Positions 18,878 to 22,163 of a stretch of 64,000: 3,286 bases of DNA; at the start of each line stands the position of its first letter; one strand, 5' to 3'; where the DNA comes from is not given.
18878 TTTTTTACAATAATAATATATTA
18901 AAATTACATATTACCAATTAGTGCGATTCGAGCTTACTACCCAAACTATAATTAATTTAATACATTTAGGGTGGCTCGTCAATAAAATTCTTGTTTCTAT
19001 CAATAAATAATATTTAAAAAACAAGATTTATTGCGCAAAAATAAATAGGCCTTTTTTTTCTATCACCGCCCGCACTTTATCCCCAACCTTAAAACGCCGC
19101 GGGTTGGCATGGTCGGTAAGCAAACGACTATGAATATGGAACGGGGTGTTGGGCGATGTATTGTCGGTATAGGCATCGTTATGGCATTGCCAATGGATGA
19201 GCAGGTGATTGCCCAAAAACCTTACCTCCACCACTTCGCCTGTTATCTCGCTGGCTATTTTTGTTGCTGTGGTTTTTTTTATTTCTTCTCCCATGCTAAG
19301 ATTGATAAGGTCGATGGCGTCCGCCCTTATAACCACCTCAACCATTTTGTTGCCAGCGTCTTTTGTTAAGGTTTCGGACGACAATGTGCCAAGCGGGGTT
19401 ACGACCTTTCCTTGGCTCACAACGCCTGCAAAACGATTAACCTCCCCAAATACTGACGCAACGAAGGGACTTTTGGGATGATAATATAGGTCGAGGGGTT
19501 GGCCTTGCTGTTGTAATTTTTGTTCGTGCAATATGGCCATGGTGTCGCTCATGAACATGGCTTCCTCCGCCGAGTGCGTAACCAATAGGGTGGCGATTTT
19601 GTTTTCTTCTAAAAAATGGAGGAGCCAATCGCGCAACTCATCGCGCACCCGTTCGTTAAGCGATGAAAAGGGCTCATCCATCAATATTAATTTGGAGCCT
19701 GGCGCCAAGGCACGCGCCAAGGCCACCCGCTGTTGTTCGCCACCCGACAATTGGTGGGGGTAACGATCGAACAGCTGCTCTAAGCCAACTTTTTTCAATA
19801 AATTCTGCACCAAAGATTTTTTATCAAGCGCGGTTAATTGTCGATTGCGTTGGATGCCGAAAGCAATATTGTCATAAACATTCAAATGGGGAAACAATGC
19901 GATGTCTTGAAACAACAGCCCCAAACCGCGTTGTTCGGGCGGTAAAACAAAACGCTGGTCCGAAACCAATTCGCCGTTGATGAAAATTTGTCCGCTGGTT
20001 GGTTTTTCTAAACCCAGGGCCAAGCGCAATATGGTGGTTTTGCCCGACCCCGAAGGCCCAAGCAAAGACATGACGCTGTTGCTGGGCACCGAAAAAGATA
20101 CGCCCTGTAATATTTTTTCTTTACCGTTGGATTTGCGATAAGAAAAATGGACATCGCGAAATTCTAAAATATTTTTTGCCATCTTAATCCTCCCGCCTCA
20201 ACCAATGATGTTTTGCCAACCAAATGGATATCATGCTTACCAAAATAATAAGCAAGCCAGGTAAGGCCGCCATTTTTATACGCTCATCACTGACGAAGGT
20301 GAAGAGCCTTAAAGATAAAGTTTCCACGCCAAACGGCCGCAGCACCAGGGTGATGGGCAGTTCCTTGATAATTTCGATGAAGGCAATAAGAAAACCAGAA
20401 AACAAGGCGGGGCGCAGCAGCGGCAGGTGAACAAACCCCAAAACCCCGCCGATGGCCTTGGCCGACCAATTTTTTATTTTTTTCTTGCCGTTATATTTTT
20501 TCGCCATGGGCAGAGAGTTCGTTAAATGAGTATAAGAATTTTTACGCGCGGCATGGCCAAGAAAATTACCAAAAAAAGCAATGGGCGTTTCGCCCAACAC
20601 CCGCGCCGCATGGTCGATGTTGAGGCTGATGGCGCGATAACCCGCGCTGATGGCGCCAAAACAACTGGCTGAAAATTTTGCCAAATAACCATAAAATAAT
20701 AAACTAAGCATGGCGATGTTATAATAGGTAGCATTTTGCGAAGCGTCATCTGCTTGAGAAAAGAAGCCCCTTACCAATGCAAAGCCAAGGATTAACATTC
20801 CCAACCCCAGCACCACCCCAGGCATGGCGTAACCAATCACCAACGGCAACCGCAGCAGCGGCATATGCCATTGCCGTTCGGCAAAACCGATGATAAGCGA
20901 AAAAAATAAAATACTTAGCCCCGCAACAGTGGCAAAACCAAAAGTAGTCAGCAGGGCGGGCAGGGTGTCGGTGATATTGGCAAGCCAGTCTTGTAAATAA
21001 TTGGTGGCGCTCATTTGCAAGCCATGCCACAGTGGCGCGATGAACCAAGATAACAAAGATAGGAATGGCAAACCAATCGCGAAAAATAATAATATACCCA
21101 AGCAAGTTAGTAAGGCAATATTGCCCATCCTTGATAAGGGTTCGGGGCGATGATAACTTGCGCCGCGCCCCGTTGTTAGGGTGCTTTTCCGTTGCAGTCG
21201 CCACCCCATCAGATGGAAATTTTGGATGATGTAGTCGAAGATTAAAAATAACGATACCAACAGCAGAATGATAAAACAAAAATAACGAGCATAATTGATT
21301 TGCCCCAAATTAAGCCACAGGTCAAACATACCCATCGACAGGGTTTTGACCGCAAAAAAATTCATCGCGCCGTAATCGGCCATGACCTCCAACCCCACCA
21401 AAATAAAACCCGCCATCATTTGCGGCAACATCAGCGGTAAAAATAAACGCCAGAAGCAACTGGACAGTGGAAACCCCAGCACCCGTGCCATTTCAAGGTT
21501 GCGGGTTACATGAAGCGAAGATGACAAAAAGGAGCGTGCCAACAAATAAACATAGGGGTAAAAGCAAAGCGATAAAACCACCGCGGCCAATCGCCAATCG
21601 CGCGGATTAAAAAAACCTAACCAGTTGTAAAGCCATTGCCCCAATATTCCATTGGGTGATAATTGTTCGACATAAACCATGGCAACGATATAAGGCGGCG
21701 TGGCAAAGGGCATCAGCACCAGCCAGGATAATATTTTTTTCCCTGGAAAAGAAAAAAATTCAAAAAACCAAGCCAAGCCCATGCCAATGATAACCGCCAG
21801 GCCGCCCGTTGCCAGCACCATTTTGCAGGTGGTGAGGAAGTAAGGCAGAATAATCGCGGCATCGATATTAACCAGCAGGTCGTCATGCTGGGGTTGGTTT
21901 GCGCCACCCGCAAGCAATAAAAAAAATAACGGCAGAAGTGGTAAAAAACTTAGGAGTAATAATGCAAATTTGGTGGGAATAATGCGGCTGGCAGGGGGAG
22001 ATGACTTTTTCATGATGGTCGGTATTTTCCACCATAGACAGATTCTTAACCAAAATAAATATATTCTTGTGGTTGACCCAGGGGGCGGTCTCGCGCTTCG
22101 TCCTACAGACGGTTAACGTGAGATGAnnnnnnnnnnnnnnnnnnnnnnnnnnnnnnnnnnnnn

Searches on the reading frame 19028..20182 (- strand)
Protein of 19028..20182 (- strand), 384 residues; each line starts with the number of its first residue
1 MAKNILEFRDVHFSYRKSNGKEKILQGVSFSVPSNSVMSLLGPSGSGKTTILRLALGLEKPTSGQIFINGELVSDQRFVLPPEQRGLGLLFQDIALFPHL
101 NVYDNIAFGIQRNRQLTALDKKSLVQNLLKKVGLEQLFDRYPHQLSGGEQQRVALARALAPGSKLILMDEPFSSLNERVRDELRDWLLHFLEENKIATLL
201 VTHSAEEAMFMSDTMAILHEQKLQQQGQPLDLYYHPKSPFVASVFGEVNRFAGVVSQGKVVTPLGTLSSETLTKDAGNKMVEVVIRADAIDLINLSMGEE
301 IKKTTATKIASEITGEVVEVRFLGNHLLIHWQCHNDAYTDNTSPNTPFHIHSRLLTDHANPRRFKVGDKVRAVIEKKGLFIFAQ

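Call 3: search_protein_families(library=pfam, proteins=[window:19028-20182:-], max_evalue=0.01)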
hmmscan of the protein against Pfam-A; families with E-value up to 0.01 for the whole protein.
window:19028-20182:- (384 aa): 5 families
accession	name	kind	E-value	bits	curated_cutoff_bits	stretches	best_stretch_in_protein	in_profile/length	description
PF00005.33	ABC_tran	-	2.8e-33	115.9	25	1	25-172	1-136/137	ABC transporter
PF13304.12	AAA_21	-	1.7e-07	32.1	27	1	138-206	231-301/304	AAA domain, putative AbiEii toxin, Type IV TA system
PF08402.16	TOBE_2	-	0.0018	18.8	21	0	283-336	1-41/76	TOBE domain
PF13191.12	AAA_16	-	0.0044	18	32.6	0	36-75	25-63/167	AAA ATPase domain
PF13401.12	AAA_22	-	0.0058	17.4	27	0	36-95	6-55/130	AAA domain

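Call 4: search_protein_families(library=ncbifam, proteins=[window:19028-20182:-], max_evalue=0.01)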
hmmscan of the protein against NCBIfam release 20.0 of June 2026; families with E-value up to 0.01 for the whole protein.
window:19028-20182:- (384 aa): 186 families (the best 25 are shown)
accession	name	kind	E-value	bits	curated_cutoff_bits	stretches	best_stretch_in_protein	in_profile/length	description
TIGR03265.1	PhnT2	equivalog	7.5e-80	268.8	457.7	1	16-337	11-316/353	putative 2-aminoethylphosphonate ABC transporter ATP-binding protein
NF040933.2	ABC_arch_GlcV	equivalog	7.8e-76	255.2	450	1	9-310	6-306/357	glucose ABC transporter ATP-binding protein GlcV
TIGR00968.1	3a0106s01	subfamily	1.2e-71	241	342.75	1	16-250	7-236/237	sulfate ABC transporter ATP-binding protein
TIGR01187.1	potA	subfamily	9.6e-68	228.6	355.6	1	40-335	1-300/325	polyamine ABC transporter ATP-binding protein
NF008105.0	PRK10851.1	equivalog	1.1e-67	228.2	502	1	16-291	9-281/362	sulfate/thiosulfate ABC transporter ATP-binding protein CysA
NF008513.0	PRK11432.1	equivalog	3.8e-67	226.7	496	1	4-342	5-331/351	ferric ABC transporter ATP-binding protein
NF043075.1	MMSYN1_0197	equivalog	1.1e-66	225.1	550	1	4-299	1-287/341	spermidine/putrescine ABC transporter ATP-binding protein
NF006987.0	PRK09452.1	equivalog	1.3e-66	224.8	482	1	3-305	15-314/378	spermidine/putrescine ABC transporter ATP-binding protein PotA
NF040840.2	tungstate_WtpC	equivalog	2.7e-63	214.3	440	1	21-297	12-283/347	tungstate ABC transporter ATP-binding protein WtpC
NF008621.0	PRK11607.1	equivalog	9.9e-61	205.6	613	1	5-334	19-337/377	putrescine ABC transporter ATP-binding subunit PotG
NF008653.0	PRK11650.1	subfamily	4.3e-58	197.1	432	1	6-354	4-335/357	sn-glycerol-3-phosphate ABC transporter ATP-binding protein UgpC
TIGR03258.1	PhnT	equivalog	2e-57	194.9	499.15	1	20-255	19-250/359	2-aminoethylphosphonate ABC transport system ATP-binding subunit PhnT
TIGR02142.1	modC_ABC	equivalog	2.2e-53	181.7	285.05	1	27-237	15-224/353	molybdenum ABC transporter ATP-binding protein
TIGR01186.1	proV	subfamily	4.8e-53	180.6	326.6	1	18-260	2-244/363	betaine/proline/choline family ABC transporter ATP-binding protein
NF008233.0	PRK11000.1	equivalog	1.4e-49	168.9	568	1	16-332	10-317/369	maltose/maltodextrin ABC transporter ATP-binding protein MalK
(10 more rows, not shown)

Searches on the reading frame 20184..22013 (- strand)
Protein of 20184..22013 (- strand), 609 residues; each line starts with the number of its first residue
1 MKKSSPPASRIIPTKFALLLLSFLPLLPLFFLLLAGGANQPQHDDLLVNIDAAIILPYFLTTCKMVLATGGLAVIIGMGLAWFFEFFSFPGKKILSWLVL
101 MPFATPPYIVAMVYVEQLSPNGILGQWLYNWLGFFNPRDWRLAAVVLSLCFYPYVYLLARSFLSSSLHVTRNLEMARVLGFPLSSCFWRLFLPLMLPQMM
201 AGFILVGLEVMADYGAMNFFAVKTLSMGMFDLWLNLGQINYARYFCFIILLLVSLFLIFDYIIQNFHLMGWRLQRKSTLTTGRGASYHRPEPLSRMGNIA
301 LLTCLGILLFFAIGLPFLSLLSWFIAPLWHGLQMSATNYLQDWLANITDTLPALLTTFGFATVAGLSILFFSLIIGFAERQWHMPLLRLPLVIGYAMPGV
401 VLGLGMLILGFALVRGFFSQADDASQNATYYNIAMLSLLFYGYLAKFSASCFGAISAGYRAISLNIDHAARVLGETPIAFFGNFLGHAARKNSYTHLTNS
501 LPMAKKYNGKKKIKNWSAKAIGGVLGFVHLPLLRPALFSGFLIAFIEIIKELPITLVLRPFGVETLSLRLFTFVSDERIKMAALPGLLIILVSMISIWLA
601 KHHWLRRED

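Call 3: search_protein_families(library=pfam, proteins=[window:20184-22013:-], max_evalue=0.01)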
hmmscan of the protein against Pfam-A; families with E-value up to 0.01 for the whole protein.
window:20184-22013:- (609 aa): 1 family
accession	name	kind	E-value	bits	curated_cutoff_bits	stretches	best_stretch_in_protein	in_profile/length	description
PF00528.27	BPD_transp_1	-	1.6e-05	25.1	26.4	1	74-263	2-175/184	Binding-protein-dependent transport system inner membrane component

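Call 4: search_protein_families(library=ncbifam, proteins=[window:20184-22013:-], max_evalue=0.01)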
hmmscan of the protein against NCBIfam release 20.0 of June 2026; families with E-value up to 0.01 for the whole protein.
window:20184-22013:- (609 aa): 15 families
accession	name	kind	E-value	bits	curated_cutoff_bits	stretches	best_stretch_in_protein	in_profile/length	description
TIGR02141.1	modB_ABC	equivalog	2.8e-18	66.3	182.6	2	67-259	8-200/208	molybdate ABC transporter permease subunit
TIGR01581.1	Mo_ABC_porter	hypoth_equivalog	3e-17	62.9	210.3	2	68-242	32-208/225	ABC transporter permease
NF006939.0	PRK09421.1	equivalog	5.8e-16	58.6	262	1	72-248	25-205/230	molybdate ABC transporter permease subunit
TIGR00969.1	3a0106s02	subfamily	2.4e-15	56.8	240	1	15-223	21-224/272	sulfate ABC transporter permease subunit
TIGR02139.1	permease_CysT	equivalog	4.9e-14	52.6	246.1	1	15-244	10-237/265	sulfate ABC transporter permease subunit CysT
NF008208.0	PRK10971.1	equivalog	1.4e-09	37.8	415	1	18-223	21-221/277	sulfate/thiosulfate ABC transporter permease CysT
NF008620.0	PRK11602.1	equivalog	3.1e-09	36.5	442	1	22-278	34-281/291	sulfate/thiosulfate ABC transporter permease CysW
NF011624.0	PRK15050.1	equivalog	6.6e-09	35.3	247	1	17-226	34-248/297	2-aminoethylphosphonate ABC transporter permease subunit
TIGR02140.1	permease_CysW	equivalog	1.3e-08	34.6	329.1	1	19-223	14-210/261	sulfate ABC transporter permease subunit CysW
NF040839.1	tungstate_WtpB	equivalog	3.8e-08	33.3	340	1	18-263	11-248/251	tungstate ABC transporter permease WtpB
TIGR03226.1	PhnU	equivalog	1.3e-07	31.4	283.45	1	17-225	49-262/311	2-aminoethylphosphonate ABC transporter permease subunit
NF007047.0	PRK09500.1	equivalog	0.00017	21.3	326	0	60-206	61-192/257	spermidine/putrescine ABC transporter permease PotC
NF038017.1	ABC_perm1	subfamily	0.00021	21.4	100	1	72-128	11-67/184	ABC transporter permease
NF007044.0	PRK09497.1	equivalog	0.0017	17.8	348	1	60-214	66-222/285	spermidine/putrescine ABC transporter permease PotB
TIGR03255.1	PhnV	equivalog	0.0019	17.9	358.7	0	524-595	185-256/270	2-aminoethylphosphonate ABC transport system, membrane component PhnV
